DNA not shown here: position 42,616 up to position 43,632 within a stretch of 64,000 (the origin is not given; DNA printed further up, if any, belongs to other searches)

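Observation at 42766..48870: A three-member family of 3-TM proteins with a conserved C-terminal 'DPxML-HR-(x)4-YYLYPI' domain, each encoded immediately upstream of a large-subunit paralog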

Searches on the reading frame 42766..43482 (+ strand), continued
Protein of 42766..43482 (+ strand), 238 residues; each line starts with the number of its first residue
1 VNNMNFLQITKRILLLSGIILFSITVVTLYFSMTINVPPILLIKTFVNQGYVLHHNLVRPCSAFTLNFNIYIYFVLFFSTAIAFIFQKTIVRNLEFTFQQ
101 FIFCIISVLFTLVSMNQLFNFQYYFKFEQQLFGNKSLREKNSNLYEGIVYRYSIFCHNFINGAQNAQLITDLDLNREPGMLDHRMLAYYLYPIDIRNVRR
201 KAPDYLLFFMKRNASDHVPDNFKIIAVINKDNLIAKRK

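Call 71: search_solved_structures(query=A5, max_evalue=10)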
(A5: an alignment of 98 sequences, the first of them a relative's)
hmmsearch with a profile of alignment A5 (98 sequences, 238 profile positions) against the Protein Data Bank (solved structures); distinct sequences matched with E-value up to 10: 6.
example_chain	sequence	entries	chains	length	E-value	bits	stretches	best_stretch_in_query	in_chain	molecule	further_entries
8w6c_A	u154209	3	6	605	0.28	13.9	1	11-92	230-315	Solute carrier family 13 member 2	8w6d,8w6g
6b87_A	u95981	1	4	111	2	11.2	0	11-89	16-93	TMHC2_E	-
6aki_A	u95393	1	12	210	2.7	10.7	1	11-114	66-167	Calcium release-activated calcium channel protein 1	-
6bbf_A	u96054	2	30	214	3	10.6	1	11-111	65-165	Calcium release-activated calcium channel protein 1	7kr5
3a7k_A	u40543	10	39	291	4.9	9.9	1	31-124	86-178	Halorhodopsin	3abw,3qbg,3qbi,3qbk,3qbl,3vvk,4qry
1j4n_A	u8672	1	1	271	6.1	9.6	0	69-121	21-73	AQUAPORIN 1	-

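Call 81: find_related_loci(query=A6, collection=metagenome_contigs, flank=5000)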
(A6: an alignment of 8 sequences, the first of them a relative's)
Query A6 (235 aa) in metagenome_contigs; peptide patterns used: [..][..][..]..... (x = any residue, [..] = any of these).
365 stretches matched a pattern; 14 encode a relative of the query (tblastn E <= 1e-3); 14 distinct loci.
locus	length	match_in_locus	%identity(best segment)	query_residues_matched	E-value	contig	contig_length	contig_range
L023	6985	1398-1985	33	39-234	2e-32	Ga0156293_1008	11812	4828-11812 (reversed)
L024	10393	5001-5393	42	99-235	6e-31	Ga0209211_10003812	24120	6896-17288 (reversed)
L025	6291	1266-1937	30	16-235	1e-28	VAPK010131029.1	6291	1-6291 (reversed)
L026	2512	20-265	48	154-235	3e-23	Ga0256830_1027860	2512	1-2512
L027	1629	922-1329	36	64-201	3e-20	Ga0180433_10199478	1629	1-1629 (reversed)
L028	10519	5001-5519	32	68-234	4e-18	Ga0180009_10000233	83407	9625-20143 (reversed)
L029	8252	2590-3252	27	20-235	1e-16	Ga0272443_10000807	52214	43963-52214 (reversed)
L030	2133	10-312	36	131-232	1e-15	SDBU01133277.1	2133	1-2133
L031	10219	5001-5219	45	163-234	2e-14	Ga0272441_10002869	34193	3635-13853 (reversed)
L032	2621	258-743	27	63-235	5e-13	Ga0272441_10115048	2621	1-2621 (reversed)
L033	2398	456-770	34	133-235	6e-13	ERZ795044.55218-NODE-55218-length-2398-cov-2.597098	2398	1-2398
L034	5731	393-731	27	122-235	6e-12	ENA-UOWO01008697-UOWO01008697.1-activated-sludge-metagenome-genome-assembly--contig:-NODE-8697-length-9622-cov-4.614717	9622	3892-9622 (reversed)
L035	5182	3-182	43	176-235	3e-11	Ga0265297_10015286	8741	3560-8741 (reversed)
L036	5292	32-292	30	149-235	1e-9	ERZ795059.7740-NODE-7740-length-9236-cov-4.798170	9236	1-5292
